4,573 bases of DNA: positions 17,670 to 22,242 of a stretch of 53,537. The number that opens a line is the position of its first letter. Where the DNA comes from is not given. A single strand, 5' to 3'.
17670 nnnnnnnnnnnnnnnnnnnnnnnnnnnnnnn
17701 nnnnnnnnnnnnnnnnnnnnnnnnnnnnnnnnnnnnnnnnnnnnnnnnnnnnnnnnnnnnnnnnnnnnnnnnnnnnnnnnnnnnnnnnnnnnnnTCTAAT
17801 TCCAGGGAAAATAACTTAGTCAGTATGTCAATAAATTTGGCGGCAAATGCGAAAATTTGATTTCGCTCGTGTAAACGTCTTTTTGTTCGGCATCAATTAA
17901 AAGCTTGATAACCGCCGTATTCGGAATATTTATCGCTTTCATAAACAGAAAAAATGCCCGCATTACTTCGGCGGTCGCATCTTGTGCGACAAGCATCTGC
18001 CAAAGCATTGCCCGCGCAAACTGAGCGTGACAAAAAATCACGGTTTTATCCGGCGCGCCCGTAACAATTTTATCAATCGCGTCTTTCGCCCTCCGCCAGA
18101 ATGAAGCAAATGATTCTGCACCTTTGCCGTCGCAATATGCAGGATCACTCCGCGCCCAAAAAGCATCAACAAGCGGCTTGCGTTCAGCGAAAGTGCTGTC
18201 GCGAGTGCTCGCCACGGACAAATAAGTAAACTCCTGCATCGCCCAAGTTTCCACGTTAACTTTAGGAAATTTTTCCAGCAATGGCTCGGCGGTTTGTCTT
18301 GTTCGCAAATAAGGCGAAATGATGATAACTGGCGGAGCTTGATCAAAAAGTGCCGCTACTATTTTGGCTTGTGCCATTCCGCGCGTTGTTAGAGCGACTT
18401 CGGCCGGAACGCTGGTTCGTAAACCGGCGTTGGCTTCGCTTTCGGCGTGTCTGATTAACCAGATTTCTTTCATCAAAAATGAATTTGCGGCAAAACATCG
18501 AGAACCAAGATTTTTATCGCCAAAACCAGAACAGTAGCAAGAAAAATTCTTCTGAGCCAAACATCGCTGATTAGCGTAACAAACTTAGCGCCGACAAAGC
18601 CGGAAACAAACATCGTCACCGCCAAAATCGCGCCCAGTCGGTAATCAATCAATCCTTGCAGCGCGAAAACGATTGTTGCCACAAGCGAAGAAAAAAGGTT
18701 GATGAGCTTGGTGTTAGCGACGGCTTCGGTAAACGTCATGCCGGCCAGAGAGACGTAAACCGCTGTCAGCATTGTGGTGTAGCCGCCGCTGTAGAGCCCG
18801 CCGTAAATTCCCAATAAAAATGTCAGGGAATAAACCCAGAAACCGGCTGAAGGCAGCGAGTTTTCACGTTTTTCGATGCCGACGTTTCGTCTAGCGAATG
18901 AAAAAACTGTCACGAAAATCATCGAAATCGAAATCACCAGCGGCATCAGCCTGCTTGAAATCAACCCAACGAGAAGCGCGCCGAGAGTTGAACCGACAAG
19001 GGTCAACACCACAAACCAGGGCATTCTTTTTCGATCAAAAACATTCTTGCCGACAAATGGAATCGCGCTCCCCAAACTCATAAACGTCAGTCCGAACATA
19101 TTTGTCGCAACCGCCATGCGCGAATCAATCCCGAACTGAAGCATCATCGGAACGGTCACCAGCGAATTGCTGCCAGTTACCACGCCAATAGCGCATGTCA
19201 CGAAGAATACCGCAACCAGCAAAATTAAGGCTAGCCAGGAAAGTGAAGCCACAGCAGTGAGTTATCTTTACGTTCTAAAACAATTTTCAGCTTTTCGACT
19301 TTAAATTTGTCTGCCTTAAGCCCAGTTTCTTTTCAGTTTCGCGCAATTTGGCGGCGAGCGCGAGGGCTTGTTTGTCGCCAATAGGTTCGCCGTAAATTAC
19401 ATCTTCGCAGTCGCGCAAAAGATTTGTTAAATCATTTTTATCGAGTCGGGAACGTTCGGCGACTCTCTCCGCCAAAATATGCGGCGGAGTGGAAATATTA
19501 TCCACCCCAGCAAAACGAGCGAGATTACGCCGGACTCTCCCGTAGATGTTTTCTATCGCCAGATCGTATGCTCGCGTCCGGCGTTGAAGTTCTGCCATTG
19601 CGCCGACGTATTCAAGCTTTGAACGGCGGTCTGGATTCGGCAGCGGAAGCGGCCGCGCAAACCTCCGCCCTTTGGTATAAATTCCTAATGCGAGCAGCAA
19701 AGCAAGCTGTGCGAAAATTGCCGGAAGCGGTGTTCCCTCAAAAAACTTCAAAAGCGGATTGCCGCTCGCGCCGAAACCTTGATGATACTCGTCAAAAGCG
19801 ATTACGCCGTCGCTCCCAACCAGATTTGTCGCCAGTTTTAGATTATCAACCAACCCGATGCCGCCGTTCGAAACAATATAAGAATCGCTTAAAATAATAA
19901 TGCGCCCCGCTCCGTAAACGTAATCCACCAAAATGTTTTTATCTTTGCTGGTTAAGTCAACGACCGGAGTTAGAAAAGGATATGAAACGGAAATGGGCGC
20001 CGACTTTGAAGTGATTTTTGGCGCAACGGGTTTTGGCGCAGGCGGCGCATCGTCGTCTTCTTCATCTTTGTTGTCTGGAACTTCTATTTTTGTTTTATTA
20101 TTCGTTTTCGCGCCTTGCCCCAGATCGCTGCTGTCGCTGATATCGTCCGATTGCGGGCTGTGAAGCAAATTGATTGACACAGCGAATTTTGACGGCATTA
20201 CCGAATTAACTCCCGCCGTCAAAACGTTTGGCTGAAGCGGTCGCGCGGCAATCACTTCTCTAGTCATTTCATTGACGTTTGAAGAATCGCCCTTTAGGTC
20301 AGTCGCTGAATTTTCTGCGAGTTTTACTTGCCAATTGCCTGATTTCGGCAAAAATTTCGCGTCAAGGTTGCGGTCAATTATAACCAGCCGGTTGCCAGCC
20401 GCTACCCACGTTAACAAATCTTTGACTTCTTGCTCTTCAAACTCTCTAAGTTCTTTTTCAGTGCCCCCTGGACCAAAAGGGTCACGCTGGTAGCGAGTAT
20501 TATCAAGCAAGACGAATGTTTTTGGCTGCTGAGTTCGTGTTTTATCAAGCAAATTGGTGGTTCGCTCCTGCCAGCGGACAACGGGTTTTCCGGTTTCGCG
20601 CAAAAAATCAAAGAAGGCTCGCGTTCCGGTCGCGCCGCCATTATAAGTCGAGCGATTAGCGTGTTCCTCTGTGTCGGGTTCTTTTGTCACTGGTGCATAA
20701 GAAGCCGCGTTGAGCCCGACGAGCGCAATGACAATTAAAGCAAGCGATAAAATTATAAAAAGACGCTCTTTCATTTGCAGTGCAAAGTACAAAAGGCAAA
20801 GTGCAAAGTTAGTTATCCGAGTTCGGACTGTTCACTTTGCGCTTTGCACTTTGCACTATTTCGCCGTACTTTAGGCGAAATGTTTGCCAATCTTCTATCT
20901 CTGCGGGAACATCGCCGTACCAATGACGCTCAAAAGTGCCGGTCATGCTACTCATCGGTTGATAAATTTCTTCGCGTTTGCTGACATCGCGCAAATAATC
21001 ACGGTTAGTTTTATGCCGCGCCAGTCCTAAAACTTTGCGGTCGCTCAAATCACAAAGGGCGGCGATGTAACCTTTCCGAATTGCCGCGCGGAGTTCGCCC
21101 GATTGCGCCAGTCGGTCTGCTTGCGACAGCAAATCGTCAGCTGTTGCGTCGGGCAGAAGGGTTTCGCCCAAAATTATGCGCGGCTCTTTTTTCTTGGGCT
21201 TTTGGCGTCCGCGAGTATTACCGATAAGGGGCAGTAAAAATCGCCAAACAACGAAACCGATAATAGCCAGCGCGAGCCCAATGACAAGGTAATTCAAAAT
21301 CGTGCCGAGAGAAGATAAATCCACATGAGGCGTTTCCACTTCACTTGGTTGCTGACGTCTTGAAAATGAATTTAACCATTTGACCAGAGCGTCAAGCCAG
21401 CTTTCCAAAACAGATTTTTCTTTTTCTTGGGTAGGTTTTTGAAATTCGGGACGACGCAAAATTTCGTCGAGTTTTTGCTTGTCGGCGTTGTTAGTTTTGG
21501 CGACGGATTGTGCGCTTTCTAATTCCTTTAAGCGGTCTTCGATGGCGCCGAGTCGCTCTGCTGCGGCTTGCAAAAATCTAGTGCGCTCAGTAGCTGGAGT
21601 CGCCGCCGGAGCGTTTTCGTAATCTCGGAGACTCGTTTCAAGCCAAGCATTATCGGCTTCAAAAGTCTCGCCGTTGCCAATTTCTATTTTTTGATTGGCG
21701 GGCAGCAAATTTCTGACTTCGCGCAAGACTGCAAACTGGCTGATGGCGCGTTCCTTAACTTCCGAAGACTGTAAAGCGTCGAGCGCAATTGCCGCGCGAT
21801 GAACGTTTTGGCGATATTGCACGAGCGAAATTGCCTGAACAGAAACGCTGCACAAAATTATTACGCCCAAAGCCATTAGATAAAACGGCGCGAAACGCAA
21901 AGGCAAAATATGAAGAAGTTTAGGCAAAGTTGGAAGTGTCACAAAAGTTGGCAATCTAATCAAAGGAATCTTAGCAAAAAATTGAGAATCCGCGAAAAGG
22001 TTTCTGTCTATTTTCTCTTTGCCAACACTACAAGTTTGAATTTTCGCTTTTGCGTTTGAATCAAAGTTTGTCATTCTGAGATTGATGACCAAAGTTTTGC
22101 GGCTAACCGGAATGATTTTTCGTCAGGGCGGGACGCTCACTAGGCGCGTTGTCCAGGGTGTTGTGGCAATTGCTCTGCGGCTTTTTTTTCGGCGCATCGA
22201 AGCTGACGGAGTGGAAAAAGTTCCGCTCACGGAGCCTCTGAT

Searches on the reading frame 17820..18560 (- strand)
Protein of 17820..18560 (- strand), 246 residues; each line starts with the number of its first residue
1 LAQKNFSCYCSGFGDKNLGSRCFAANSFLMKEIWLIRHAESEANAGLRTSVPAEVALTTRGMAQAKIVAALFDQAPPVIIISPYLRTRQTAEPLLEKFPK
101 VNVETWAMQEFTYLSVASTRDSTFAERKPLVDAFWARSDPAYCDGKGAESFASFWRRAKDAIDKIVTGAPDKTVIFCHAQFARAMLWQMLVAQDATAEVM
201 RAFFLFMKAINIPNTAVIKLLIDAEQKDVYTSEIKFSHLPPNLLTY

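Call 15: search_protein_families(library=pfam, proteins=[window:17820-18560:-], max_evalue=0.001)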
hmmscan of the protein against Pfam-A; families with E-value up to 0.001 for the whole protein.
window:17820-18560:- (246 aa): 1 family
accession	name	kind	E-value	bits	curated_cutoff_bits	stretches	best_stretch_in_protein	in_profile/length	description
PF00300.27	His_Phos_1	-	6.6e-26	91.6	21.7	1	33-194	1-163/194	Histidine phosphatase superfamily (branch 1)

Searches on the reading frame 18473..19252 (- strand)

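Call 15: search_protein_families(library=pfam, proteins=[window:18473-19252:-], max_evalue=0.001)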
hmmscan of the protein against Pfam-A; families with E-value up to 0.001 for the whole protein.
window:18473-19252:- (259 aa): 1 family
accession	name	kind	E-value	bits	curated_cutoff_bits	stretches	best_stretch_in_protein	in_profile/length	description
PF01925.25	TauE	-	1.5e-35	123.5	32.6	1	12-247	1-236/237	Sulfite exporter TauE/SafE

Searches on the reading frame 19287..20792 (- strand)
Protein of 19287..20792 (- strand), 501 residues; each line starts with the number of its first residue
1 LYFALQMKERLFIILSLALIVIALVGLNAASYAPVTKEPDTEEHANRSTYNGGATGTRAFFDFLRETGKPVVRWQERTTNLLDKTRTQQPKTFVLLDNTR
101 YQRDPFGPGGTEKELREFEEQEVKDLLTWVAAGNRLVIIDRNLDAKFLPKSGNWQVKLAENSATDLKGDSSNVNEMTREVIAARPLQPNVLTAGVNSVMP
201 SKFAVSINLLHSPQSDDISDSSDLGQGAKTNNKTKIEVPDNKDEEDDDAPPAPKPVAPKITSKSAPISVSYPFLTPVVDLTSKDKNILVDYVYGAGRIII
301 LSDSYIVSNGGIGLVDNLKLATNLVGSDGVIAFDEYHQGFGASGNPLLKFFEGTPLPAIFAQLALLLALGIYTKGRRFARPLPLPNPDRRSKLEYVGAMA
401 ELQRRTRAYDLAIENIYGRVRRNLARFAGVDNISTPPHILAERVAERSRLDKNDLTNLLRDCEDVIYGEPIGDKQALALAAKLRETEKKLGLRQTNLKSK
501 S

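Call 15: search_protein_families(library=pfam, proteins=[window:19287-20792:-], max_evalue=0.001)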
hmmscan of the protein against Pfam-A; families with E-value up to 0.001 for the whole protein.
window:19287-20792:- (501 aa): 1 family
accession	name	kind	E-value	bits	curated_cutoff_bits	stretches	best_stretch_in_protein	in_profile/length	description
PF14258.12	DUF4350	-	1.6e-16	61.5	30.4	2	116-325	49-181/181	Domain of unknown function (DUF4350)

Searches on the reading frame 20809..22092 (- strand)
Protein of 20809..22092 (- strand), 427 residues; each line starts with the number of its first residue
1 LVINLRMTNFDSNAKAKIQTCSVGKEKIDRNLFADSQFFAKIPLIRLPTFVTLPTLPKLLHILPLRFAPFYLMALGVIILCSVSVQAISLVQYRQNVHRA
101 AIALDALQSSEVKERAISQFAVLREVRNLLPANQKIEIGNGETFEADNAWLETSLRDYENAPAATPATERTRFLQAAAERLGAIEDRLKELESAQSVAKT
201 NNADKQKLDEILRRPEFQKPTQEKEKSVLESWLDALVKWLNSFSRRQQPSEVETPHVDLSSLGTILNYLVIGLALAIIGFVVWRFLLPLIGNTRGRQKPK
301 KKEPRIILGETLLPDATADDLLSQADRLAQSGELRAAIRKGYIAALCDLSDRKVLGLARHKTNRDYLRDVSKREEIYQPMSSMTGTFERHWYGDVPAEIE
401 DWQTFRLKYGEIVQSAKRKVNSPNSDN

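Call 16: search_protein_families(library=pfam, proteins=[window:20809-22092:-], max_evalue=0.001)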
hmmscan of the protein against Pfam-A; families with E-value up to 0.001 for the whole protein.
window:20809-22092:- (427 aa): 1 family
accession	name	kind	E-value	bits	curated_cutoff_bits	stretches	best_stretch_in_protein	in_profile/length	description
PF13559.11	DUF4129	-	4.7e-08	33.4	24.8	1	342-406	2-65/69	Domain of unknown function (DUF4129)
